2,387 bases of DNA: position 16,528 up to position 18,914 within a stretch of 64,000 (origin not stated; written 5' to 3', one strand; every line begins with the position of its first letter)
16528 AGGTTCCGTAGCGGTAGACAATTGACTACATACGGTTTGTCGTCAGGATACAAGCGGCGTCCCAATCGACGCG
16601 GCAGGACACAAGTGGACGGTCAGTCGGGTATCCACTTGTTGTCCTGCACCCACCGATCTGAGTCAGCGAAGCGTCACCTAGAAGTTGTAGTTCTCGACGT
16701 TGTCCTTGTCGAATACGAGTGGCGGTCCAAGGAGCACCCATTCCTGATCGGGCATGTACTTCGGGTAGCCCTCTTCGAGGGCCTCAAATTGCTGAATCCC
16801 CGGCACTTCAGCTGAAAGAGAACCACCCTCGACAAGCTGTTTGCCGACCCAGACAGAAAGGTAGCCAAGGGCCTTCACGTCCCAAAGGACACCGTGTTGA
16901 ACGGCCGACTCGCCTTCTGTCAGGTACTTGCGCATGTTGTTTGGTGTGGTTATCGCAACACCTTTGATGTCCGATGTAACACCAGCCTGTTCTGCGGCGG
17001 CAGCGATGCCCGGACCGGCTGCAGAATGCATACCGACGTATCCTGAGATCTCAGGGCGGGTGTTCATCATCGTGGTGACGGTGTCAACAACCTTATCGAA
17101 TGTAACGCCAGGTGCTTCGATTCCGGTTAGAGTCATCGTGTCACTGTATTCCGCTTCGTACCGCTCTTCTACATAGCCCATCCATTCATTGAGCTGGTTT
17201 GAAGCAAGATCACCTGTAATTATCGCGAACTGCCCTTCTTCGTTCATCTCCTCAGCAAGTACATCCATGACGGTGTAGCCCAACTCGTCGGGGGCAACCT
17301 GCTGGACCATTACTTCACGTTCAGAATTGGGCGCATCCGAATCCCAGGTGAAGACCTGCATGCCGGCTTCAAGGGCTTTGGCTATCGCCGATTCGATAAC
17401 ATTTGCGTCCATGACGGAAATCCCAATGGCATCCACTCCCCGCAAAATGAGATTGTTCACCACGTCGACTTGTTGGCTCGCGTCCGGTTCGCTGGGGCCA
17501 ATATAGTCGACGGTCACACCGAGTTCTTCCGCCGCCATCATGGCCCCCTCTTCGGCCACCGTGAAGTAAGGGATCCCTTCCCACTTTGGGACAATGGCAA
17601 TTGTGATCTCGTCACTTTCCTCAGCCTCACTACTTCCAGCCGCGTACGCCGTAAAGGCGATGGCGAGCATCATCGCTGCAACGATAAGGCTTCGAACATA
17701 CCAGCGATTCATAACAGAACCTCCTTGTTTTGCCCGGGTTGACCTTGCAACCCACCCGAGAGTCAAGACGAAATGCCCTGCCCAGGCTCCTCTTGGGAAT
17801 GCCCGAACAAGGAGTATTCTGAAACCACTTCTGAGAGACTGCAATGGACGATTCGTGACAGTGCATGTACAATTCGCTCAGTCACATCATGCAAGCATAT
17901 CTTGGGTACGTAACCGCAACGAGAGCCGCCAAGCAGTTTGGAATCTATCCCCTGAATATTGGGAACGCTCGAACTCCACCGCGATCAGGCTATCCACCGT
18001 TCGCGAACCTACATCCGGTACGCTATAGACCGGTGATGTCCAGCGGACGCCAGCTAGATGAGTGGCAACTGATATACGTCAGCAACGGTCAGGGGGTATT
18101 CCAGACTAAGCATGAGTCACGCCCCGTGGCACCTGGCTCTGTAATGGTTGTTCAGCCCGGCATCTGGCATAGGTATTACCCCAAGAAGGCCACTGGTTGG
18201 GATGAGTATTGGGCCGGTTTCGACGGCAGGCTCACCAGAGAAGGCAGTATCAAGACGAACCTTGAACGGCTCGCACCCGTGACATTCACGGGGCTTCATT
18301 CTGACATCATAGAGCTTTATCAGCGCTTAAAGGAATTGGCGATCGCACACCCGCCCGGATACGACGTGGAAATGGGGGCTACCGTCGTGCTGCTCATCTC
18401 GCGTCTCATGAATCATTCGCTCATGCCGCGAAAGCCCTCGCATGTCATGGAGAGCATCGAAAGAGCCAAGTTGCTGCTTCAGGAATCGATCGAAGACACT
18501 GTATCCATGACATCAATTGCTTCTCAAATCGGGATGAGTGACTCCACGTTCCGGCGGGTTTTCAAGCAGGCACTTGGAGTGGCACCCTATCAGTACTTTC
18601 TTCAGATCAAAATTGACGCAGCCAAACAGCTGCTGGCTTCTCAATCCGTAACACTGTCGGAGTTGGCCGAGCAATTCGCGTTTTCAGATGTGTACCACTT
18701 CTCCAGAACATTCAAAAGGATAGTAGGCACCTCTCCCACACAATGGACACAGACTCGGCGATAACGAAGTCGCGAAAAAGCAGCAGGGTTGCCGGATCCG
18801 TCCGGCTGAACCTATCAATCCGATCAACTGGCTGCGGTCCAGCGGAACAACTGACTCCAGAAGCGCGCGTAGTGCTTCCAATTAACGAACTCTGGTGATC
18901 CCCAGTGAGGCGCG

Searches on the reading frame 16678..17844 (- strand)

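Call 4: search_protein_families(library=pfam, proteins=[window:16678-17844:-], max_evalue=0.01)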
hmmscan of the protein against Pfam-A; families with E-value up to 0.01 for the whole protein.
window:16678-17844:- (388 aa): 3 families
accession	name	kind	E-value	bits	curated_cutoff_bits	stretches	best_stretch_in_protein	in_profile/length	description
PF13407.12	Peripla_BP_4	-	2.1e-48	165.6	35.1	1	82-340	1-256/258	Periplasmic binding protein domain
PF07905.16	PucR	-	0.00044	21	33.5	0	97-172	33-106/118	Purine catabolism regulatory protein-like family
PF00532.27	Peripla_BP_1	-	0.0016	18.4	22.2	1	83-296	6-213/281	Periplasmic binding proteins and sugar binding domain of LacI family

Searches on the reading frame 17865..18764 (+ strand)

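Call 4: search_protein_families(library=pfam, proteins=[window:17865-18764:+], max_evalue=0.01)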
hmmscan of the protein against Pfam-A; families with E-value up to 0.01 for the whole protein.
window:17865-18764:+ (299 aa): 5 families
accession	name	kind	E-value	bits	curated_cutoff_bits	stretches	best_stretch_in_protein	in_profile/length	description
PF12833.13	HTH_18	-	1e-20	74.2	33.6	1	218-296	1-79/80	Helix-turn-helix domain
PF00165.29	HTH_AraC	-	3e-20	72.3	26.6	2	258-295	2-41/42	Bacterial regulatory helix-turn-helix proteins, AraC family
PF02311.25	AraC_binding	-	7.7e-11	42.3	21.1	1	64-125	21-82/135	AraC-like ligand binding domain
PF07883.17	Cupin_2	-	0.00013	22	27.2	1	66-104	19-56/70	Cupin domain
PF13542.12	HTH_Tnp_ISL3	-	0.0086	16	27.4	0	206-235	22-49/51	Helix-turn-helix domain of transposase family ISL3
